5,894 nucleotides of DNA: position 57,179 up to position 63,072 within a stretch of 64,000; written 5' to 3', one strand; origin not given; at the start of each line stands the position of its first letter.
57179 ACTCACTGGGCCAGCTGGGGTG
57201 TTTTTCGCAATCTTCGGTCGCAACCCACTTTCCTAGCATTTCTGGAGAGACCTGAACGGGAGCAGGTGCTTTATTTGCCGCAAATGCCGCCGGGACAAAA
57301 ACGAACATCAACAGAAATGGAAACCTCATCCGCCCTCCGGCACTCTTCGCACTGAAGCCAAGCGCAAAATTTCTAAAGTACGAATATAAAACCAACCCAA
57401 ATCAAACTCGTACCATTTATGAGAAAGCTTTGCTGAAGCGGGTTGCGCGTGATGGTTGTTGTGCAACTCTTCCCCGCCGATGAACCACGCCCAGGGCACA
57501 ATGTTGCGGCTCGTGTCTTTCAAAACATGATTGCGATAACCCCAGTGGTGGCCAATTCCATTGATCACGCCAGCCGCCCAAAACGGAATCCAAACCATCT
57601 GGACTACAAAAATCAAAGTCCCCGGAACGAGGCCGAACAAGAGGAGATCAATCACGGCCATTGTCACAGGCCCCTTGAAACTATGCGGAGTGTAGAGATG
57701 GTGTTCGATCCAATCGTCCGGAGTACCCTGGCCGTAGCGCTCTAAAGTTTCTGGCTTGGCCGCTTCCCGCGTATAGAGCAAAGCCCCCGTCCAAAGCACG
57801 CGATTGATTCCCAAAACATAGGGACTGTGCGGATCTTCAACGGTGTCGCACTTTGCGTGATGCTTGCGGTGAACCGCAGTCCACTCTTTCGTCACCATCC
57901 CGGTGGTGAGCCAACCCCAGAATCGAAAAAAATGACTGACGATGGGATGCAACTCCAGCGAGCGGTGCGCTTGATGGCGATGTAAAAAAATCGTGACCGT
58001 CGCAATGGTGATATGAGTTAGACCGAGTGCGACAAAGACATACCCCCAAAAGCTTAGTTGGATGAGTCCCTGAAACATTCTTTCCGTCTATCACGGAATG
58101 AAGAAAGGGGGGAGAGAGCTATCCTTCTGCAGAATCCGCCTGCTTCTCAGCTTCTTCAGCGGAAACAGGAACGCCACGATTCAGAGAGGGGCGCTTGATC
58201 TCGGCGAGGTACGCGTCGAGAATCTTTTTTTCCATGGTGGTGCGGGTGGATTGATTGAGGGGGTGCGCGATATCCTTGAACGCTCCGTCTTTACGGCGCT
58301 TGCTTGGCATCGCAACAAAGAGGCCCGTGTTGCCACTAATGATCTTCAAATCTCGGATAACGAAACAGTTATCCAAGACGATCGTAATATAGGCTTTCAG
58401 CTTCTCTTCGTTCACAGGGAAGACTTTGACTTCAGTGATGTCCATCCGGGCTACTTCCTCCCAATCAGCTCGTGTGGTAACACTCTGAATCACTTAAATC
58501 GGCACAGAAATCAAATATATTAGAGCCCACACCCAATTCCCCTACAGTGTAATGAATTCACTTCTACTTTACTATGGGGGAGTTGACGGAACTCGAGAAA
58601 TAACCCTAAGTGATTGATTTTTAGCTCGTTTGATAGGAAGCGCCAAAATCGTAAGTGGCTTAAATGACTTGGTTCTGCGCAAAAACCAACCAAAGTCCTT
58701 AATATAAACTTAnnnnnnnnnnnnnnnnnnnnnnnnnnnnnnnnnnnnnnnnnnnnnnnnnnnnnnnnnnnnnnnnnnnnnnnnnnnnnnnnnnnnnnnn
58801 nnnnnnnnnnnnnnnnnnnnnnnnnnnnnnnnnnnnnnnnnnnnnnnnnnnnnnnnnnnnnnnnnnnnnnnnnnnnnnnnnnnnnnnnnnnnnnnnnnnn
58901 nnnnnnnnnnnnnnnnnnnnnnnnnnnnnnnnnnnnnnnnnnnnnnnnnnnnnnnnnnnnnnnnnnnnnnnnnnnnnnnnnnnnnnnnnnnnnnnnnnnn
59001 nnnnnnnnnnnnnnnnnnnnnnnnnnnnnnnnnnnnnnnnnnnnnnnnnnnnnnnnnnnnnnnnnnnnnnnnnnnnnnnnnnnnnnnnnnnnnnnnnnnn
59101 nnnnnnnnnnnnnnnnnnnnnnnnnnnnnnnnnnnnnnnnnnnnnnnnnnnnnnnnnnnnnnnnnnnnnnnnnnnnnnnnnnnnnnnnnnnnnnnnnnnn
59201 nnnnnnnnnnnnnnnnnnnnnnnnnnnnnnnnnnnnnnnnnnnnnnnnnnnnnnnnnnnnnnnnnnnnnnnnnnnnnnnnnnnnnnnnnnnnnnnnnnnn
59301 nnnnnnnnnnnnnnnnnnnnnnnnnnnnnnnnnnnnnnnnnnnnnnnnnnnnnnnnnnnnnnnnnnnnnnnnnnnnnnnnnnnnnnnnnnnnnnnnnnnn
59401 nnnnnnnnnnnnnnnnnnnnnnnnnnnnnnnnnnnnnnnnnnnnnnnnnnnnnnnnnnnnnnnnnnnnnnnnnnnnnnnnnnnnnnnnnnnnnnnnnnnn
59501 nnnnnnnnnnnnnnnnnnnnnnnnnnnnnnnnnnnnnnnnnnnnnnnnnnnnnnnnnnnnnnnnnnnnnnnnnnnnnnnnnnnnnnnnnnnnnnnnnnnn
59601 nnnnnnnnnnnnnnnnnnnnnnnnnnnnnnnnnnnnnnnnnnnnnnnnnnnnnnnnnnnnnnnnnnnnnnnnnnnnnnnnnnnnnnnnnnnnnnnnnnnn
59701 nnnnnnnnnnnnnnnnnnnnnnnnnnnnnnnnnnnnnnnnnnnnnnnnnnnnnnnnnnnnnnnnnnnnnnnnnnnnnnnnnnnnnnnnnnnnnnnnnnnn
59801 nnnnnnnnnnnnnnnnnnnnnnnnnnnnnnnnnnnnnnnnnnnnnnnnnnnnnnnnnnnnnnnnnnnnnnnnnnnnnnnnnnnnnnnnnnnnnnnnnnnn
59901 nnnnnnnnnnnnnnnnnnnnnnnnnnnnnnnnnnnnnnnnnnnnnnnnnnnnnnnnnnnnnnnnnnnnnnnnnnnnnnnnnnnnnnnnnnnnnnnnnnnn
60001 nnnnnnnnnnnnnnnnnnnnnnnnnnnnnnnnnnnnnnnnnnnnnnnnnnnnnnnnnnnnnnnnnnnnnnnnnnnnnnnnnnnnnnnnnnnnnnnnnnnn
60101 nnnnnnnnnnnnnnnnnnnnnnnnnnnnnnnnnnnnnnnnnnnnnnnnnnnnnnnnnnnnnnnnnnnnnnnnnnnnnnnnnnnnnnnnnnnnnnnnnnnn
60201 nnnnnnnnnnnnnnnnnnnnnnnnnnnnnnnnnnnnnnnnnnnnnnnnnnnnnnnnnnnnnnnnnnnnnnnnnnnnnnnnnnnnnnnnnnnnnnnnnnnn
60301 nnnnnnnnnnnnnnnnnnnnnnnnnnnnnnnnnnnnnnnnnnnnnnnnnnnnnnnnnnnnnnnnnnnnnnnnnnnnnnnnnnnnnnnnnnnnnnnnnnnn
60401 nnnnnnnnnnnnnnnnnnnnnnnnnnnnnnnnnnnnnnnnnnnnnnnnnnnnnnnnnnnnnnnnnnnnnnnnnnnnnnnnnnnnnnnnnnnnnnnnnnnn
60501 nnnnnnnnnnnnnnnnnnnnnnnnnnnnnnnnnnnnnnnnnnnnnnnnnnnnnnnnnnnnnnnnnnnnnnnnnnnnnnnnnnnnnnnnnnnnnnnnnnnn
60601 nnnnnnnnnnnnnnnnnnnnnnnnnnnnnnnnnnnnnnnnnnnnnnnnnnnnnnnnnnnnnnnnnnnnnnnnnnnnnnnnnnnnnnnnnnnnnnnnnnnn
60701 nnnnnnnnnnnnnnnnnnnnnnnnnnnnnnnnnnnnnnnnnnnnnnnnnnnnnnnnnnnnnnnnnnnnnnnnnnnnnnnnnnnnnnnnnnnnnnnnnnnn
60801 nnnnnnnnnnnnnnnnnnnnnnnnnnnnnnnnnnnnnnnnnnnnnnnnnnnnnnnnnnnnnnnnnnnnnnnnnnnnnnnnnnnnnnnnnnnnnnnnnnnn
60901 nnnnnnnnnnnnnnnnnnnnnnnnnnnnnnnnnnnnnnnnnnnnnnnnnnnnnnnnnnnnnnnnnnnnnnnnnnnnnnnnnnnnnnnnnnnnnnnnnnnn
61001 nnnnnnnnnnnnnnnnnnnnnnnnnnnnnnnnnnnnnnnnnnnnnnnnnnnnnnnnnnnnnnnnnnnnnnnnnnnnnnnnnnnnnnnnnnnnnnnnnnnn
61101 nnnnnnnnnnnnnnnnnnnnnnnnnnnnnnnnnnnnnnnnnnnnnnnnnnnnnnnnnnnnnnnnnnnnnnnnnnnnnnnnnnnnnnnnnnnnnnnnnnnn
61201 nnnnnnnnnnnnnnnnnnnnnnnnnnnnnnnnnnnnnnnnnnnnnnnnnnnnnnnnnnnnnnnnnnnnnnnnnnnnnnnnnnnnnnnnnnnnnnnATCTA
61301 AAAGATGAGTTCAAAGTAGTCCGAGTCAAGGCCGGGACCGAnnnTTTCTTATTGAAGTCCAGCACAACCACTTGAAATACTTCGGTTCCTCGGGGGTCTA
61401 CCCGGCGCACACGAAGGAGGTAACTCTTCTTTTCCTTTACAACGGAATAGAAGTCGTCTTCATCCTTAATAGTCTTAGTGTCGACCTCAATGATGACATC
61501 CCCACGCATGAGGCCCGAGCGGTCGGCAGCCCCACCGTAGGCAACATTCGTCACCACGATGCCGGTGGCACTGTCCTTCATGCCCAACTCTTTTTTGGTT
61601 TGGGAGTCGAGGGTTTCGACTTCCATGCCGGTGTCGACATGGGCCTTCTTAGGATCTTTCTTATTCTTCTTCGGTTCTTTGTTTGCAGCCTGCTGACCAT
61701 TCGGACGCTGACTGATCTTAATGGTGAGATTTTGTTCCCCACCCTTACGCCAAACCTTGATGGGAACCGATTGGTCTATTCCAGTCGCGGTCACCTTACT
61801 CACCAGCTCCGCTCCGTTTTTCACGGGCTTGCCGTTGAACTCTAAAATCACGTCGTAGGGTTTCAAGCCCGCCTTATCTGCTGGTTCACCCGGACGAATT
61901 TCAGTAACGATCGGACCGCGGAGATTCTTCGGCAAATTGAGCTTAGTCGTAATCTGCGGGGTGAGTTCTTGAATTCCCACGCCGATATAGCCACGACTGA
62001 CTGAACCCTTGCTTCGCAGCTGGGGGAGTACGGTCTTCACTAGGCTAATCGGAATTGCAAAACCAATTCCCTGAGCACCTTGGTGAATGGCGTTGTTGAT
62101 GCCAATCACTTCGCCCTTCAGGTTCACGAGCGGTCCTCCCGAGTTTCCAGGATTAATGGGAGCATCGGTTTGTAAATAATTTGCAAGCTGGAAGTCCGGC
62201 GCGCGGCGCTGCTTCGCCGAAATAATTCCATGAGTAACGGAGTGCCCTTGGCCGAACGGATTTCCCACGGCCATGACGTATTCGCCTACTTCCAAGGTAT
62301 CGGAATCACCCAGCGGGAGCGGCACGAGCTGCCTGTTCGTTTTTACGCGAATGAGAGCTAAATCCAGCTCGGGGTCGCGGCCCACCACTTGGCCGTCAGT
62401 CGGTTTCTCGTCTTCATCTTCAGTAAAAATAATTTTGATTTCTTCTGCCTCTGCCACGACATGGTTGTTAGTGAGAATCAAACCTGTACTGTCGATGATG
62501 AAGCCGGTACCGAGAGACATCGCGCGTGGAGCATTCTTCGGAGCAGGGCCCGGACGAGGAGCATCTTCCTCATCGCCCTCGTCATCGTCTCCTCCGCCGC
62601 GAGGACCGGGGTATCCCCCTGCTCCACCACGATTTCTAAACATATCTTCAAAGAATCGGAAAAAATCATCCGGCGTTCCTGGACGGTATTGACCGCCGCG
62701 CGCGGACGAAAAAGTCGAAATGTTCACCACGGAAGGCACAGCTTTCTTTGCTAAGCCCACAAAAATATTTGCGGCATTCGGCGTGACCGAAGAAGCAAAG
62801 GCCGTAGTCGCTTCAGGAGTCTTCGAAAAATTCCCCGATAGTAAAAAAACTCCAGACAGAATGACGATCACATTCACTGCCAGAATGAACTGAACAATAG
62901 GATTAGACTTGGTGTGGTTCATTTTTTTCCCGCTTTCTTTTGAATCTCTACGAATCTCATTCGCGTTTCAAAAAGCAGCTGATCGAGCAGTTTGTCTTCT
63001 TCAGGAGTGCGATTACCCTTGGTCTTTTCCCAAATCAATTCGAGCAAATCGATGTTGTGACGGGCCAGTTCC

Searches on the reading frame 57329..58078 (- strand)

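Call 74: search_protein_families(library=pfam, proteins=[window:57329-58078:-], max_evalue=0.001)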
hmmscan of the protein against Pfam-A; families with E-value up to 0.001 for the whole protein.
window:57329-58078:- (250 aa): 1 family
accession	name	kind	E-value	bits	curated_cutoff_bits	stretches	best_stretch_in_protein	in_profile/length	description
PF00487.30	FA_desaturase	-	1.5e-13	51.6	29.7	1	11-225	3-231/253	Fatty acid desaturase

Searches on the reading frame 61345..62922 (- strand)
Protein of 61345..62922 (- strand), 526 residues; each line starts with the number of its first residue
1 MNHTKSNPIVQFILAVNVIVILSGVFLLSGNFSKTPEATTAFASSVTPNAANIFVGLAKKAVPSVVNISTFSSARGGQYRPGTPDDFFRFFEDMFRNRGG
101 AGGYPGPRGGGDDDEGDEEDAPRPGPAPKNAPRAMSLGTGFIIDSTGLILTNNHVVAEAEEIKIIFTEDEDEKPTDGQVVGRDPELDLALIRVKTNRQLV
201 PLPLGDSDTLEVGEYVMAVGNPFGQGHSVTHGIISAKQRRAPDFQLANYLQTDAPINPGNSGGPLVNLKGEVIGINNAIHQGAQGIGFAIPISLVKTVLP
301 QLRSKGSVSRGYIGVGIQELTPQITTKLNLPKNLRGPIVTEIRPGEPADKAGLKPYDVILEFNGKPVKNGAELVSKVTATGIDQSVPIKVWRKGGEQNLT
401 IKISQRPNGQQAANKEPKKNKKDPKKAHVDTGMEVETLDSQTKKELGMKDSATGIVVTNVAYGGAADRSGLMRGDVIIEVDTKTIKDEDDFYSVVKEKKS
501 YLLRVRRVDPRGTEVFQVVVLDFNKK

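Call 81: search_protein_families(library=pfam, proteins=[window:61345-62922:-], max_evalue=0.001)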
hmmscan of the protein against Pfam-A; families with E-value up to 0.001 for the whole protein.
window:61345-62922:- (526 aa): 6 families
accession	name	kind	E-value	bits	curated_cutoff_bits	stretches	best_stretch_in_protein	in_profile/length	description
PF13365.12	Trypsin_2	-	1.1e-38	133.7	27.6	1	138-275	1-144/144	Trypsin-like peptidase domain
PF13180.12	PDZ_2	-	4.2e-26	91.5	27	2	311-403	1-80/80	PDZ domain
PF00089.32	Trypsin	-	3.1e-20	73.4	20.6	1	137-297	26-218/220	Trypsin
PF17820.7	PDZ_6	-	1.7e-18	66.5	27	2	338-392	1-54/54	PDZ domain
PF00595.29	PDZ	-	3.1e-17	63.1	23.2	2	306-389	6-79/81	PDZ domain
PF10459.15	Peptidase_S46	-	0.00015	21.1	22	0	252-276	626-650/698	Peptidase S46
